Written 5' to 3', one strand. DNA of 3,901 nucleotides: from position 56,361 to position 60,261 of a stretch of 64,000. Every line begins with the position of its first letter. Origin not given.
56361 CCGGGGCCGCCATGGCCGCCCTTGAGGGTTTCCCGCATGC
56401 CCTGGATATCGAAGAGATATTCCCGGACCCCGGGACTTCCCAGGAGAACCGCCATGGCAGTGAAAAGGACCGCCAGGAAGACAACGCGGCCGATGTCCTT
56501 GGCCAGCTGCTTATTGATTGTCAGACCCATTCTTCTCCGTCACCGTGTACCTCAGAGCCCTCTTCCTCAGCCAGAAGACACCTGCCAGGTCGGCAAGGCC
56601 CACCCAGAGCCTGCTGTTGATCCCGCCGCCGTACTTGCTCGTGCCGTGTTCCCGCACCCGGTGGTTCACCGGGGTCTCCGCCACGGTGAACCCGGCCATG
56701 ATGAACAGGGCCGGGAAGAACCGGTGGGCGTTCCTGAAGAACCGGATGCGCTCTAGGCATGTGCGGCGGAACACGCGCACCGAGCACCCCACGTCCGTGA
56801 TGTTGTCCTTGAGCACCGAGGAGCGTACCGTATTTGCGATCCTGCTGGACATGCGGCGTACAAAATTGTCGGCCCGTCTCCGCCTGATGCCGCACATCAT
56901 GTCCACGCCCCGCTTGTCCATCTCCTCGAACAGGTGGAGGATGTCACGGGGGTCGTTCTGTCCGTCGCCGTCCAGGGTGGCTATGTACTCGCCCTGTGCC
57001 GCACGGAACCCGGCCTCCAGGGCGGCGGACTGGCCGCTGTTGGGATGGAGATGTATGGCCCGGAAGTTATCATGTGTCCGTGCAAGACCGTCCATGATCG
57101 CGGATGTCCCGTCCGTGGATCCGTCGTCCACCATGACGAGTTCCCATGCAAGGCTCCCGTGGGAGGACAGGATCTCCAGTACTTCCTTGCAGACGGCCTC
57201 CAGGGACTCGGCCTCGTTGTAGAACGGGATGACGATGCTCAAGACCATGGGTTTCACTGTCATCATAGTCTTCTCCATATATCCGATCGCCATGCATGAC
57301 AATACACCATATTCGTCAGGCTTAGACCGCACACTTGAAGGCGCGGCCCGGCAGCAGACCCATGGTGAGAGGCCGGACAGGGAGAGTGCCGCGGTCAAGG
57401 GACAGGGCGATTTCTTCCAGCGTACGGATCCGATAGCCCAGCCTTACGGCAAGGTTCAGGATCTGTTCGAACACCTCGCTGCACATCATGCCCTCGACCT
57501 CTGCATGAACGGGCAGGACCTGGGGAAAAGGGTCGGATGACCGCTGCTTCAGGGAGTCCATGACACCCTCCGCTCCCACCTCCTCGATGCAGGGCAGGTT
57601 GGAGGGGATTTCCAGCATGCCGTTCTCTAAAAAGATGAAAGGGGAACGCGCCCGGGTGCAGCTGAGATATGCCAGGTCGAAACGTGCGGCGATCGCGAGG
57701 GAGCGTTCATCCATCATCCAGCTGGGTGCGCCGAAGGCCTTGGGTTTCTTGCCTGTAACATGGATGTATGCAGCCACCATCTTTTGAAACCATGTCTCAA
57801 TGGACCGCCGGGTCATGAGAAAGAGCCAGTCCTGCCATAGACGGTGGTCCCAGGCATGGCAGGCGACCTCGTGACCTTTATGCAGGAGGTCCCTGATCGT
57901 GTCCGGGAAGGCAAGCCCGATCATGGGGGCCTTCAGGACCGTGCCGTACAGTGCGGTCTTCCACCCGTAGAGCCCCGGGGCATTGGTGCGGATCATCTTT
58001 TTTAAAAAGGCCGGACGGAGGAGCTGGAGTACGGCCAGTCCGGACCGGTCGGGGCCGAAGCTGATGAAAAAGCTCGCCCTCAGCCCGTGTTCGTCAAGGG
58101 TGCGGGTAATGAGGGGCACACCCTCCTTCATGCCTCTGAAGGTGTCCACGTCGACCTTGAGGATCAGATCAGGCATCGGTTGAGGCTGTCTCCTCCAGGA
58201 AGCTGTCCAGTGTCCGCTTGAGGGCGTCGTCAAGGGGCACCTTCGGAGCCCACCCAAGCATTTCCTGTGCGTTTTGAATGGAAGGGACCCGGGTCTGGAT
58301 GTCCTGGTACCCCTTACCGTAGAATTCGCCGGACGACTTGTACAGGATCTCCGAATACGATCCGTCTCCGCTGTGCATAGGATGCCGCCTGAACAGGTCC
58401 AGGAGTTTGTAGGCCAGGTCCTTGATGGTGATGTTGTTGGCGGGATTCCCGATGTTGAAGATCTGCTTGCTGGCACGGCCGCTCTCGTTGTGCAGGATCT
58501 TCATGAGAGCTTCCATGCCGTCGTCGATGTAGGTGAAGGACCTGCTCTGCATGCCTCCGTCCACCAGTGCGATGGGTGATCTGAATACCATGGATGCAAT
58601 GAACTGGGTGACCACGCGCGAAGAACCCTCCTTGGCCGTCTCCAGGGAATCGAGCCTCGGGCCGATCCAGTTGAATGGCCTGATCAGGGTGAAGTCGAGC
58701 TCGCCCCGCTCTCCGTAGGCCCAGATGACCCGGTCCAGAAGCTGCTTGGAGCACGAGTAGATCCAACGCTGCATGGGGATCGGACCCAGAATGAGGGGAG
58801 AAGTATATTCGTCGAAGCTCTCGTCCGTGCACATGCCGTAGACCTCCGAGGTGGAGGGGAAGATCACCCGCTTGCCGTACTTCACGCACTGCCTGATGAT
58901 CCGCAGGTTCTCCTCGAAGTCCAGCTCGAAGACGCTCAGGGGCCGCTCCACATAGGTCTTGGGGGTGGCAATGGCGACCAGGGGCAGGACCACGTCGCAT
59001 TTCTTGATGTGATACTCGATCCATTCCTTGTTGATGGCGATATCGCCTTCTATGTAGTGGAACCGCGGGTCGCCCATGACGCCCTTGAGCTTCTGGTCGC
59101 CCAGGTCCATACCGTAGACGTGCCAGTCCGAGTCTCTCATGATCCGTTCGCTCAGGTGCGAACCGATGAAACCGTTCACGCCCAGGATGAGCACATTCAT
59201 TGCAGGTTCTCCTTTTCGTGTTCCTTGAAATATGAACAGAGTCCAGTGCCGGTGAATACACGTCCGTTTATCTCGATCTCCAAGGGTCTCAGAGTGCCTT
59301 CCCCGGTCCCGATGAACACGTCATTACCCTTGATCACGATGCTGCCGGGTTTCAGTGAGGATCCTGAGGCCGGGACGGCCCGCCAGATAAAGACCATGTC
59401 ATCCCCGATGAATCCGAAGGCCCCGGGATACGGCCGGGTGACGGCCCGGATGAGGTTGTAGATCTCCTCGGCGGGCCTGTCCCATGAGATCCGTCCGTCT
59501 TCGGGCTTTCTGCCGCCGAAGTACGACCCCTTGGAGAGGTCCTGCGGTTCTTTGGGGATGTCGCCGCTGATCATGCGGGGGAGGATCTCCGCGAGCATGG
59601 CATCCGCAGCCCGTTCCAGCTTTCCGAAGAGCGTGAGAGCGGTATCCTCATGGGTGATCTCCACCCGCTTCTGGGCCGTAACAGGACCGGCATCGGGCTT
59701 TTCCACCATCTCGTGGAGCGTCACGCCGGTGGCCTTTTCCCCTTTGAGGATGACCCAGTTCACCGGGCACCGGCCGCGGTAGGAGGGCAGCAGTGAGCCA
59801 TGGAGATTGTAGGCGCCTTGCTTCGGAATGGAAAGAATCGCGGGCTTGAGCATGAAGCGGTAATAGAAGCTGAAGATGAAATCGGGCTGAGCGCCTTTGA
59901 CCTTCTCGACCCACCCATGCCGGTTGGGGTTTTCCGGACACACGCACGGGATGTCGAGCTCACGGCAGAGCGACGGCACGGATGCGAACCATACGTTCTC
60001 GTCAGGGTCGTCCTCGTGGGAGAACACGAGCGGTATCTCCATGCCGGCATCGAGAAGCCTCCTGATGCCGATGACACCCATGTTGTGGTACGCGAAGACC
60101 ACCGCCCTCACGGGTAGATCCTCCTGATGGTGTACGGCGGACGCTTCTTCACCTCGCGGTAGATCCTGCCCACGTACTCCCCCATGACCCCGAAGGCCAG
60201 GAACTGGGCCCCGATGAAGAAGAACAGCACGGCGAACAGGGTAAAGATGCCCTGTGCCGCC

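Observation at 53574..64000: Complete arn (Ara4N lipid A modification) operon with non-canonical composition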

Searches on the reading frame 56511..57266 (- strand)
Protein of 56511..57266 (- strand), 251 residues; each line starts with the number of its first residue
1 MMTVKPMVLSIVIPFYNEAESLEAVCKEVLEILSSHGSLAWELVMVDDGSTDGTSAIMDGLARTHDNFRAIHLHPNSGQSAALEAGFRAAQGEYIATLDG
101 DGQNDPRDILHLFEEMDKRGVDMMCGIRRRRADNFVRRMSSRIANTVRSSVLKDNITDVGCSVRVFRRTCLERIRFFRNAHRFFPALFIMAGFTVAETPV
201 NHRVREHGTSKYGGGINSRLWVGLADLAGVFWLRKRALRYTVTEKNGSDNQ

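Call 7: search_protein_families(library=pfam, proteins=[window:56511-57266:-], max_evalue=0.01)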
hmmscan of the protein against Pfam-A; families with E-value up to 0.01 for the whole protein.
window:56511-57266:- (251 aa): 3 families
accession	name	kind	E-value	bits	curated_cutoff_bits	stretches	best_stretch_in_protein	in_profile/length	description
PF00535.33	Glycos_transf_2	-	1.5e-34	119.8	23.3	1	10-174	1-167/168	Glycosyl transferase family 2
PF13641.12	Glyco_tranf_2_3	-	4.5e-06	27.3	27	1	9-108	3-103/230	Glycosyltransferase like family 2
PF10111.15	Glyco_tranf_2_2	-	0.00026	21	27.3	1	10-102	1-92/276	Glycosyltransferase like family 2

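Call 8: search_protein_families(library=ncbifam, proteins=[window:56511-57266:-], max_evalue=0.01)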
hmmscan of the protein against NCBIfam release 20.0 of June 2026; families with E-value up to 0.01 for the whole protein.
window:56511-57266:- (251 aa): 24 families
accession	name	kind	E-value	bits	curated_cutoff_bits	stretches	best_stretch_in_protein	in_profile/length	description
NF007986.1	PRK10714.1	equivalog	7.4e-35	120.5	529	1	9-212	8-210/316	undecaprenyl-phosphate 4-deoxy-4-formamido-L-arabinose transferase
NF047588.1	GlcsyltransPgfSStrep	equivalog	1.3e-32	113.3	500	1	7-213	1-206/308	glycosyltransferase PgfS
TIGR03937.1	PgaC_IcaA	equivalog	3.8e-20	72.2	422.3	1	8-174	46-215/407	poly-beta-1,6-N-acetyl-D-glucosamine synthase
NF058614.1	PPMAGASynPpgS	equivalog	5.2e-17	62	370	1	11-212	4-206/226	polyprenyl-phospho-N-acetylgalactosaminyl synthase PpgS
NF007482.0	PRK10073.1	equivalog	5.8e-17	61.7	423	1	7-118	6-112/334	glycosyltransferase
NF047683.1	TeichurnBiosyTuaG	equivalog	1e-15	58.1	400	1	1-118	1-113/252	teichuronic acid biosynthesis protein TuaG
NF041875.1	EPS_EpsD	equivalog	5.5e-14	52.3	370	1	9-106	1-94/325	exopolysaccharide biosynthesis glycosyltransferase EpsD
TIGR03965.1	mycofact_glyco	equivalog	4.8e-12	45.5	280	1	9-125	76-188/467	mycofactocin biosynthesis glycosyltransferase MftF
TIGR04283.1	glyco_like_mftF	equivalog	2.8e-11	43.4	182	1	9-152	1-132/221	TIGR04283 family arsenosugar biosynthesis glycosyltransferase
NF038302.1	EPS_HpsE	equivalog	6.1e-11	41.8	300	1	9-105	3-100/307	hormogonium polysaccharide biosynthesis glycosyltransferase HpsE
NF041391.1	DPhHxTase_Halo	equivalog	1.5e-10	40.4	375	1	16-208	4-189/213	dolichyl-phosphate hexose transferase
TIGR04182.1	glyco_TIGR04182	equivalog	1e-09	38.2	325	1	10-178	3-163/293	S-layer glycoprotein N-glycosyltransferase AglJ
TIGR03111.1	glyc2_xrt_Gpos1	hypoth_equivalog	1.7e-09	37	363.95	1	9-127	51-168/439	TIGR03111 family XrtG-associated glycosyltransferase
NF053739.1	GlytfEpsEBac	equivalog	2.4e-09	36.6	450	1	9-107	3-98/265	glycosyltransferase EpsE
NF010496.0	PRK13915.1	equivalog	5.5e-09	35.5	262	1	7-104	31-129/307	glucosyl-3-phosphoglycerate synthase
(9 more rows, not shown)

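Call 73: search_solved_structures(query=window:56511-57266:-, max_evalue=0.00001)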
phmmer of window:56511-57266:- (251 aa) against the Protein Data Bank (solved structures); distinct sequences matched with E-value up to 0.00001: 21.
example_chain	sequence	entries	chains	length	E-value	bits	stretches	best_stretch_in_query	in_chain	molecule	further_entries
9bhc_C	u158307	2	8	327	2.7e-32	115.3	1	8-213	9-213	Undecaprenyl-phosphate 4-deoxy-4-formamido-L-arabinose transferase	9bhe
8vxh_A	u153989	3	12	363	3.7e-32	114.9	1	8-213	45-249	Undecaprenyl-phosphate 4-deoxy-4-formamido-L-arabinose transferase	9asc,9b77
9hwj_A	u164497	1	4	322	4.4e-29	104.9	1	8-213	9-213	Undecaprenyl-phosphate 4-deoxy-4-formamido-L-arabinose transferase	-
5eke_A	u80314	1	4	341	5.3e-19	71.9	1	8-213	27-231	Uncharacterized glycosyltransferase sll0501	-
5ekp_C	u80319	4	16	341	8.3e-19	71.2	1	8-212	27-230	Uncharacterized glycosyltransferase sll0501 | Glycosyltransferase sll0501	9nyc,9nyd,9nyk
9nye_A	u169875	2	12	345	8.5e-19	71.2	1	8-212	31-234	Glycosyltransferase sll0501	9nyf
5mlz_A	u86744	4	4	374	8.8e-12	48.2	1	6-214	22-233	Dolichol monophosphate mannose synthase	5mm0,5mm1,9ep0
5hea_A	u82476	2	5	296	6.9e-11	45.3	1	8-127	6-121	Putative glycosyltransferase (GalT1)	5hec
2z87_A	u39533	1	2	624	2.6e-09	40.1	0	8-127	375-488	Chondroitin synthase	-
2z86_A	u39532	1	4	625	2.6e-09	40.1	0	8-127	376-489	Chondroitin synthase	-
3bcv_A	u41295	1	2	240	1.3e-08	37.9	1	9-123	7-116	Putative glycosyltransferase protein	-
9jma_A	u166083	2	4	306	2e-07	33.9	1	7-110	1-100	GalNAc(5)-diNAcBac-PP-undecaprenol beta-1,3-glucosyltransferase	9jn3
9omj_A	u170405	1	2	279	6.8e-07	32.2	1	9-128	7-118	Glycosyltransferase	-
9omh_A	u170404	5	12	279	7e-07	32.2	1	9-128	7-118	Glycosyltransferase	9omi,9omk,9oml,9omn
9omm_A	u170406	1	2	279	7e-07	32.2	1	9-128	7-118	Glycosyltransferase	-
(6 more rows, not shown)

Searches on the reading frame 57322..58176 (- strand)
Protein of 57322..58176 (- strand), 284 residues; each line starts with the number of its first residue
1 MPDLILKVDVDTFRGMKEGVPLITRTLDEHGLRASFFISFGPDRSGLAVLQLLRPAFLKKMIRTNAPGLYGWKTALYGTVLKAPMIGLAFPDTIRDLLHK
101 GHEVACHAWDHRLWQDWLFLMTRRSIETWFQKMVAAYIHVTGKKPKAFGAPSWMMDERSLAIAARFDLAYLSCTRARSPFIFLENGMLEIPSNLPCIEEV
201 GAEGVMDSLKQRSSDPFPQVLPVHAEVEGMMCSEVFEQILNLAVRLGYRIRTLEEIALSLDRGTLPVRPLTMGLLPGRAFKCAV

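Call 7: search_protein_families(library=pfam, proteins=[window:57322-58176:-], max_evalue=0.01)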
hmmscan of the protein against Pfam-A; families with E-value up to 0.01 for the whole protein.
window:57322-58176:- (284 aa): 2 families
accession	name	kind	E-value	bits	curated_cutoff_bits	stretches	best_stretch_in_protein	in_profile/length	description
PF01522.26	Polysacc_deac_1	-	2.5e-09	37.6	23.1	1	15-170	16-123/124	Polysaccharide deacetylase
PF10096.14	DUF2334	-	0.00024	21.2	26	1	90-199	55-169/203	Uncharacterized protein conserved in bacteria (DUF2334)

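Call 8: search_protein_families(library=ncbifam, proteins=[window:57322-58176:-], max_evalue=0.01)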
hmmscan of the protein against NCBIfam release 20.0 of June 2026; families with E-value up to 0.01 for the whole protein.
window:57322-58176:- (284 aa): 4 families
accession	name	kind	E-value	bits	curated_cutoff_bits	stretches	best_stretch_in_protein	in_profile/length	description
NF011923.2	PRK15394.1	equivalog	7.8e-55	186.2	382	1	6-278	5-286/294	4-deoxy-4-formamido-L-arabinose-phosphoundecaprenol deformylase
TIGR03006.1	pepcterm_polyde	equivalog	4.6e-05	22.7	276.2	1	89-160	61-128/272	XrtA system polysaccharide deacetylase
TIGR02884.1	spore_pdaA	equivalog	0.005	16.6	298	0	91-166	79-151/224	delta-lactam-biosynthetic de-N-acetylase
NF050820.1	PolSacchBiosHfsH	equivalog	0.0085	15.8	400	0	73-111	67-103/249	oligosaccharide deacetylase HfsH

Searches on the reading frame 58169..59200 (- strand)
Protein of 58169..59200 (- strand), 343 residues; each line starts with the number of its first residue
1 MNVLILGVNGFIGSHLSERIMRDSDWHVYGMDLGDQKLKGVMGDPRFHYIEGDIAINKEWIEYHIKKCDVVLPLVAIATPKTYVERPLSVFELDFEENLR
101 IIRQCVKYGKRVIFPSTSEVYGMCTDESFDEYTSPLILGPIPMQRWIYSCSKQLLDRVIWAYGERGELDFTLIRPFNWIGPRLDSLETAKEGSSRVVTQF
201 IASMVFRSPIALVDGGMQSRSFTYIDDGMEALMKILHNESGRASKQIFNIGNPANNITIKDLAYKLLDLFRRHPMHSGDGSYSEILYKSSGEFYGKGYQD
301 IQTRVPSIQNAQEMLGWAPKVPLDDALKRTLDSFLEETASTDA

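Call 7: search_protein_families(library=pfam, proteins=[window:58169-59200:-], max_evalue=0.01)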
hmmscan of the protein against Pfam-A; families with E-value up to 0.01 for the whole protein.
window:58169-59200:- (343 aa): 4 families
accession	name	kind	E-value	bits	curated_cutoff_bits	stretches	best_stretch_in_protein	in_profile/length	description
PF01370.27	Epimerase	-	1.3e-43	149.5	20.9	1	3-251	1-240/240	NAD dependent epimerase/dehydratase family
PF16363.11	GDP_Man_Dehyd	-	2.1e-24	87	27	1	4-329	1-331/332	GDP-mannose 4,6 dehydratase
PF01073.25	3Beta_HSD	-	0.00017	21.2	22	1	4-123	1-122/280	3-beta hydroxysteroid dehydrogenase/isomerase family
PF13460.12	NAD_binding_10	-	0.0022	18.3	27.2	1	7-175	1-143/184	NAD(P)H-binding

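Call 8: search_protein_families(library=ncbifam, proteins=[window:58169-59200:-], max_evalue=0.01)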
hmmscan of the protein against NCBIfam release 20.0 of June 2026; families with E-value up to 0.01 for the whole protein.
window:58169-59200:- (343 aa): 15 families
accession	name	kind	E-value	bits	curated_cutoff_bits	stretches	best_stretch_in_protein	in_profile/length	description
NF008872.0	PRK11908.1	equivalog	1.6e-165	550.3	294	1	2-339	3-340/349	bifunctional UDP-4-keto-pentose/UDP-xylose synthase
NF005998.1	PRK08125.1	equivalog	1.6e-154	515.8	777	1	2-334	317-649/649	bifunctional UDP-4-amino-4-deoxy-L-arabinose formyltransferase/UDP-glucuronic acid oxidase ArnA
TIGR04180.1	EDH_00030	hypoth_equivalog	5.4e-20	71.6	475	1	3-269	1-255/297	NAD-dependent 4,6-dehydratase LegB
TIGR01181.1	dTDP_gluc_dehyt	equivalog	1.4e-17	63.7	365.1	1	3-339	2-316/321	dTDP-glucose 4,6-dehydratase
TIGR02197.1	heptose_epim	equivalog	1.7e-16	60.3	274.6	1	3-293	1-274/316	ADP-glyceromanno-heptose 6-epimerase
TIGR01179.1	galE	equivalog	4.8e-12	45.4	262.3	1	2-252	1-258/332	UDP-glucose 4-epimerase GalE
NF011728.1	PRK15181.1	equivalog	2.6e-06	26.7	760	1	4-337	19-340/348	Vi polysaccharide biosynthesis UDP-N-acetylglucosaminuronic acid C-4 epimerase TviC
NF043036.1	ErythonDh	equivalog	5.6e-06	25.8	325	1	1-169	1-170/321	D-erythronate dehydrogenase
NF041015.1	UDPsulfquin_syn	equivalog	2.4e-05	23.5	575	0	196-247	238-289/384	UDP-sulfoquinovose synthase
NF047922.1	GDPFucSynFcl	equivalog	2.6e-05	23.8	500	1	111-266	99-249/308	GDP-L-fucose synthase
TIGR03466.1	HpnA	hypoth_equivalog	5e-05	22.3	367.65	1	1-182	1-174/327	hopanoid-associated sugar epimerase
NF007956.0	PRK10675.1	subfamily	0.0004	19.6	394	1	1-181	1-183/338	UDP-glucose 4-epimerase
NF047837.1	UDPAcbARedWbcJ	equivalog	0.0025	16.8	500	0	196-268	145-213/372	UDP-2-acetamido-2,6-beta-L-arabino-hexul-4-ose reductase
NF007490.0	PRK10084.1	subfamily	0.0035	16.4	649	0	1-338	1-338/361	dTDP-glucose 4,6-dehydratase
NF042423.1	oxyalk_red_Shew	equivalog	0.0056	15.8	580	1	2-181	10-177/331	2-alkyl-3-oxoalkanoate reductase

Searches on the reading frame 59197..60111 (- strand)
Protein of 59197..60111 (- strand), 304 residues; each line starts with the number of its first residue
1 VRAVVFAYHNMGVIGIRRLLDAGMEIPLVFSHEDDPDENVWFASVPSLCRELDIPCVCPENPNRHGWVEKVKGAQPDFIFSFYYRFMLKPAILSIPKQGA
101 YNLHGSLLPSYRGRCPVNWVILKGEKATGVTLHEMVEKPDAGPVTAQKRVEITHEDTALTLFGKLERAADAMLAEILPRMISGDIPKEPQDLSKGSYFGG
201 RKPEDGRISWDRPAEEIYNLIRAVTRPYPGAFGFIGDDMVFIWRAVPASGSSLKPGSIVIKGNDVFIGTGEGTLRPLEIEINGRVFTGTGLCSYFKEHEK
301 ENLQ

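Call 7: search_protein_families(library=pfam, proteins=[window:59197-60111:-], max_evalue=0.01)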
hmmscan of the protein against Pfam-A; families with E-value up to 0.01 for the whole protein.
window:59197-60111:- (304 aa): 2 families
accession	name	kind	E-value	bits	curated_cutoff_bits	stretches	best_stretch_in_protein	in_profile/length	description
PF00551.24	Formyl_trans_N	-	1.3e-22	80.9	26.1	1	67-175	71-179/181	Formyl transferase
PF02911.23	Formyl_trans_C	-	5.1e-19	68.8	21.1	1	202-283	3-86/100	Formyl transferase, C-terminal domain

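Call 8: search_protein_families(library=ncbifam, proteins=[window:59197-60111:-], max_evalue=0.01)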
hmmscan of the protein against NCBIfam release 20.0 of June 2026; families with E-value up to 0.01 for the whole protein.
window:59197-60111:- (304 aa): 7 families
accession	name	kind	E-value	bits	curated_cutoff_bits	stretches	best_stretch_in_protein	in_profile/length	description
NF005414.0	PRK06988.1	equivalog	7.9e-115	383.1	316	1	1-274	3-279/311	formyltransferase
NF005998.1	PRK08125.1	equivalog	3.5e-101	339.6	777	1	1-275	1-275/649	bifunctional UDP-4-amino-4-deoxy-L-arabinose formyltransferase/UDP-glucuronic acid oxidase ArnA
TIGR00460.1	fmt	equivalog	3.2e-40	138.2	201.5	1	44-282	48-290/315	methionyl-tRNA formyltransferase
TIGR00639.1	PurN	equivalog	7e-13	48.5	150.1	1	68-176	72-180/192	phosphoribosylglycinamide formyltransferase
NF004684.0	PRK06027.1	subfamily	1.1e-09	38.4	223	1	67-162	157-252/286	formyltetrahydrofolate deformylase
TIGR00655.1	PurU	equivalog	1.1e-08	35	285.95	1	67-162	152-247/280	formyltetrahydrofolate deformylase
NF005755.0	PRK07579.1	equivalog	1.8e-08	34.5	238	1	100-186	88-173/245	dTDP-4-amino-4,6-dideoxyglucose formyltransferase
